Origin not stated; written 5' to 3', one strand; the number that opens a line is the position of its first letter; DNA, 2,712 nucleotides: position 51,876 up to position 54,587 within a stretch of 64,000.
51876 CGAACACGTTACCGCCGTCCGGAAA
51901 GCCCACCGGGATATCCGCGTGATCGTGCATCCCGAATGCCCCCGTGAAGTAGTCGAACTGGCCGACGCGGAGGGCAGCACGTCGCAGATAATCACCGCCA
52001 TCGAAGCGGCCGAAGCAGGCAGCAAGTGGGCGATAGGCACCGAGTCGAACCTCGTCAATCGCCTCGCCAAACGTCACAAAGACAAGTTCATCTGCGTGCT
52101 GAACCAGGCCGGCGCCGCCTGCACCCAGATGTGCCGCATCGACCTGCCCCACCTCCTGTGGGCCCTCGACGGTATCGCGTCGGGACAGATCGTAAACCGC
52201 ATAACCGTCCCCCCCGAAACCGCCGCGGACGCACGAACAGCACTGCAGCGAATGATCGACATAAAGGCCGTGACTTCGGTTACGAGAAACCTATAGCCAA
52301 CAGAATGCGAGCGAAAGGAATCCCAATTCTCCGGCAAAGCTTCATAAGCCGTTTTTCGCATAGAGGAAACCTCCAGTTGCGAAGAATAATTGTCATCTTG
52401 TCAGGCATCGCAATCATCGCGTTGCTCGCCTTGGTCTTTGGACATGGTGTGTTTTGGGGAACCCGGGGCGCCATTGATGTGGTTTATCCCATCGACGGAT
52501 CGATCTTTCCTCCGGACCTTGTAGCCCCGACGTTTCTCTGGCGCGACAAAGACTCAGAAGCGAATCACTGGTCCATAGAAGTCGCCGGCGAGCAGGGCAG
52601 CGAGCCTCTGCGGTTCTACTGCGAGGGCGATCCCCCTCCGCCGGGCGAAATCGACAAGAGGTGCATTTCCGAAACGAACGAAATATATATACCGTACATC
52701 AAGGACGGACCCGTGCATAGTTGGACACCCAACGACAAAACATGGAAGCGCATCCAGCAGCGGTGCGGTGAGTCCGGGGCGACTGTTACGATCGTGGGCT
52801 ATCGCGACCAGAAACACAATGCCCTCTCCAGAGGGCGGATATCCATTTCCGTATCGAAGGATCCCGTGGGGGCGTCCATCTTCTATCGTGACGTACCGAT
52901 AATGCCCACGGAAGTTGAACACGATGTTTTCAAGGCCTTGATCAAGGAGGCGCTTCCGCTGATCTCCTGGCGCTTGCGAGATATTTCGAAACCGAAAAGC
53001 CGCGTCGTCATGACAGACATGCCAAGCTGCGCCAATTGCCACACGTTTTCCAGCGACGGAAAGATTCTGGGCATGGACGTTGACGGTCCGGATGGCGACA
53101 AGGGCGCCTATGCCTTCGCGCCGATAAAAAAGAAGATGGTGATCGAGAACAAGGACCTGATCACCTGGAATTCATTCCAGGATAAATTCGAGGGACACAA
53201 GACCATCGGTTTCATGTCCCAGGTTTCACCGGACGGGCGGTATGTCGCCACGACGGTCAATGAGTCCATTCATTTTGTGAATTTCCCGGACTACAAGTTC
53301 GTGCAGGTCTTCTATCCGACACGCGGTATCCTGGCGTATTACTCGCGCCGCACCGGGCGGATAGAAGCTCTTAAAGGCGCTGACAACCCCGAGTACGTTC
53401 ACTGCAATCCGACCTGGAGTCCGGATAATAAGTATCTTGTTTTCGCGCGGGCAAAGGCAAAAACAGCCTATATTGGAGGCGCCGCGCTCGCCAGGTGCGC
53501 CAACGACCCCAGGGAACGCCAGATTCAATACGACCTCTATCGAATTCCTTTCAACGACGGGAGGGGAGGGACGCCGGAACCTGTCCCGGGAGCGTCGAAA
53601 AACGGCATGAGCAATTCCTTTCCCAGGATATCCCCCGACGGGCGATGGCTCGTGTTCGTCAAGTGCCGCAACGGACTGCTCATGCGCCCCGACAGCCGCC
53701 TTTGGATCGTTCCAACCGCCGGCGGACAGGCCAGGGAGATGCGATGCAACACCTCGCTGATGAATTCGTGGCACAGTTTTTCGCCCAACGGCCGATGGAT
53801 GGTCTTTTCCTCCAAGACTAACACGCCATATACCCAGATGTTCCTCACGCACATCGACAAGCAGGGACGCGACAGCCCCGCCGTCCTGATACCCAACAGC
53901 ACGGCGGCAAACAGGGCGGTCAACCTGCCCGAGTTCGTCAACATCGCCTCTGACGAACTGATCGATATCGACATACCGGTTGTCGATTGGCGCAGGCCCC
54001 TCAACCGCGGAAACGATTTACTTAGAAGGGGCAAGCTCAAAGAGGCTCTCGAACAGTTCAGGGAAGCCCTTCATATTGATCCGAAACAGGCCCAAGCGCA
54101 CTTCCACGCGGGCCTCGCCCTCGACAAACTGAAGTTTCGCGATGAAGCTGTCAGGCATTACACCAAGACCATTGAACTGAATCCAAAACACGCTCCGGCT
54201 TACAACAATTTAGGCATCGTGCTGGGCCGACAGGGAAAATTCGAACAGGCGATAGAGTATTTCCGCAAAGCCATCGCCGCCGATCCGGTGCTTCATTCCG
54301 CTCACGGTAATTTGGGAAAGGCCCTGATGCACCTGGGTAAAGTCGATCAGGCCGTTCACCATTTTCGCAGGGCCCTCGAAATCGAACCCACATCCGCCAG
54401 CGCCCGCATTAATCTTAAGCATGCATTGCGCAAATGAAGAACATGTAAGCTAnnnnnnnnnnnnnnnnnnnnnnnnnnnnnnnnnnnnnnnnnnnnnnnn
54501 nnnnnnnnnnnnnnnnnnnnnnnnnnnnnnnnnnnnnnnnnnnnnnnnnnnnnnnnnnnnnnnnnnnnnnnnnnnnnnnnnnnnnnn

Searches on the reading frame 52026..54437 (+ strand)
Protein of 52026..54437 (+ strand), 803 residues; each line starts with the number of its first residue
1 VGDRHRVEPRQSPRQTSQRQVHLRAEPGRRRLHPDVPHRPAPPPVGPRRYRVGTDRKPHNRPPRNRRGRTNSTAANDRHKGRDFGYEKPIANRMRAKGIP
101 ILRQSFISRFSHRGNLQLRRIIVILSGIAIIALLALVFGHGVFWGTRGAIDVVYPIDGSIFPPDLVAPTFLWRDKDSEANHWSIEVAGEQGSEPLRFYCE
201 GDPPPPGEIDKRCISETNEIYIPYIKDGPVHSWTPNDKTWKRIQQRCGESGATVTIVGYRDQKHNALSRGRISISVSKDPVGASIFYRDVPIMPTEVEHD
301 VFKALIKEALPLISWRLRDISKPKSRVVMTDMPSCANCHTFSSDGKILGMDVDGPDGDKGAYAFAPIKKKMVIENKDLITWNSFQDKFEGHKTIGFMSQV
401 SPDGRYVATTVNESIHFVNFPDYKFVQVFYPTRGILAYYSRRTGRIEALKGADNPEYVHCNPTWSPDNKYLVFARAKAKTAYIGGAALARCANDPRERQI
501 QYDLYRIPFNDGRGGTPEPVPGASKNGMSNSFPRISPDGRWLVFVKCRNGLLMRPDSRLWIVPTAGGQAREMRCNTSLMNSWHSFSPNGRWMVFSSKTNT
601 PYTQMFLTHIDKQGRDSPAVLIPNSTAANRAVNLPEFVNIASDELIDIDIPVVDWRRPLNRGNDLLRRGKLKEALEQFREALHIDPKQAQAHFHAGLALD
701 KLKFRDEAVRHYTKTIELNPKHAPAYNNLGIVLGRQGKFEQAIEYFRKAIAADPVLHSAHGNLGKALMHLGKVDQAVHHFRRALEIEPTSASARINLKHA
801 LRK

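Call 8: search_protein_families(library=pfam, proteins=[window:52026-54437:+], max_evalue=0.001)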
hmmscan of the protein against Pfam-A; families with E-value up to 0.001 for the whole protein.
window:52026-54437:+ (803 aa): 21 families
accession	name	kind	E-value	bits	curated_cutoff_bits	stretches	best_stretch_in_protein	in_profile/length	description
PF00515.34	TPR_1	-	5e-32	108.8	27.8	3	723-754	1-32/34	Tetratricopeptide repeat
PF07719.23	TPR_2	-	3.9e-30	101.9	27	3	723-754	1-32/34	Tetratricopeptide repeat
PF13414.12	TPR_11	-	5.9e-27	93.5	26.8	4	662-700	1-39/42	TPR repeat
PF13432.12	TPR_16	-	2.4e-22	79.4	32.7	3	729-790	3-64/65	Tetratricopeptide repeat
PF13181.12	TPR_8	-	4.2e-20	70.6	25.7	2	723-754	1-32/34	Tetratricopeptide repeat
PF13431.12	TPR_17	-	2.4e-18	65.2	24.4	1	711-744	1-34/34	Tetratricopeptide repeat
PF07676.18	PD40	-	2.3e-16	59.7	20.9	0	575-596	6-27/38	WD40-like Beta Propeller Repeat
PF13424.12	TPR_12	-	8.2e-16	58.4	30.1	1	695-752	9-74/77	Tetratricopeptide repeat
PF13428.12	TPR_14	-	1.5e-14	53.5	23.5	0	763-797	7-41/44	Tetratricopeptide repeat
PF13374.12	TPR_10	-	3.5e-14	52.7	27.5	1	725-751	4-30/42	Tetratricopeptide repeat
PF14559.12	TPR_19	-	8.1e-14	52.1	25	2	736-791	4-59/68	Tetratricopeptide repeat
PF13176.12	TPR_7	-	2.4e-09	37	27.9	0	725-753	1-31/36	Tetratricopeptide repeat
PF24575.1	TPR_Slam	-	5.1e-08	33.7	35.2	0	730-768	54-92/104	Surface lipoprotein assembly modifier, N-terminal TPR repeats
PF13174.12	TPR_6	-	1.3e-07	32.2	26.3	0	729-754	6-31/33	Tetratricopeptide repeat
PF13371.12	TPR_9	-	1.5e-07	31.8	35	0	716-758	22-64/73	Tetratricopeptide repeat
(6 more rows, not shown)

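Call 82: search_protein_families(library=pfam, proteins=[window:52299-54437:+], max_evalue=0.001)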
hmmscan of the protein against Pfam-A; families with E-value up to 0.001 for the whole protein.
window:52299-54437:+ (712 aa): 22 families
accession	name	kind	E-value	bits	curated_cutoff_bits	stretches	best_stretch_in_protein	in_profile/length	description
PF00515.34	TPR_1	-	2.8e-32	109.6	27.8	3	632-663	1-32/34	Tetratricopeptide repeat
PF07719.23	TPR_2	-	2.2e-30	102.7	27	4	632-663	1-32/34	Tetratricopeptide repeat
PF13414.12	TPR_11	-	3.3e-27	94.3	26.8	4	571-609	1-39/42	TPR repeat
PF13432.12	TPR_16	-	1.2e-22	80.5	32.7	3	638-699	3-64/65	Tetratricopeptide repeat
PF13181.12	TPR_8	-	2.3e-20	71.4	25.7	2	632-663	1-32/34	Tetratricopeptide repeat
PF13431.12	TPR_17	-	1.3e-18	66.1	24.4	1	620-653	1-34/34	Tetratricopeptide repeat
PF07676.18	PD40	-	1e-16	60.8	20.9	0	484-505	6-27/38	WD40-like Beta Propeller Repeat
PF13424.12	TPR_12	-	7.4e-16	58.5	30.1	1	604-661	9-74/77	Tetratricopeptide repeat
PF13428.12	TPR_14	-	8.5e-15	54.2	23.5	0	672-706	7-41/44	Tetratricopeptide repeat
PF13374.12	TPR_10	-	2.1e-14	53.4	27.5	1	634-660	4-30/42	Tetratricopeptide repeat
PF14559.12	TPR_19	-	5.3e-14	52.7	25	2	645-700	4-59/68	Tetratricopeptide repeat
PF13176.12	TPR_7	-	1.5e-09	37.6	27.9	0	634-662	1-31/36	Tetratricopeptide repeat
PF24575.1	TPR_Slam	-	3.2e-08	34.4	35.2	0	639-677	54-92/104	Surface lipoprotein assembly modifier, N-terminal TPR repeats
PF13174.12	TPR_6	-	7.7e-08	32.9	26.3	0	638-663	6-31/33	Tetratricopeptide repeat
PF13371.12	TPR_9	-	9.9e-08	32.3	35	0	625-667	22-64/73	Tetratricopeptide repeat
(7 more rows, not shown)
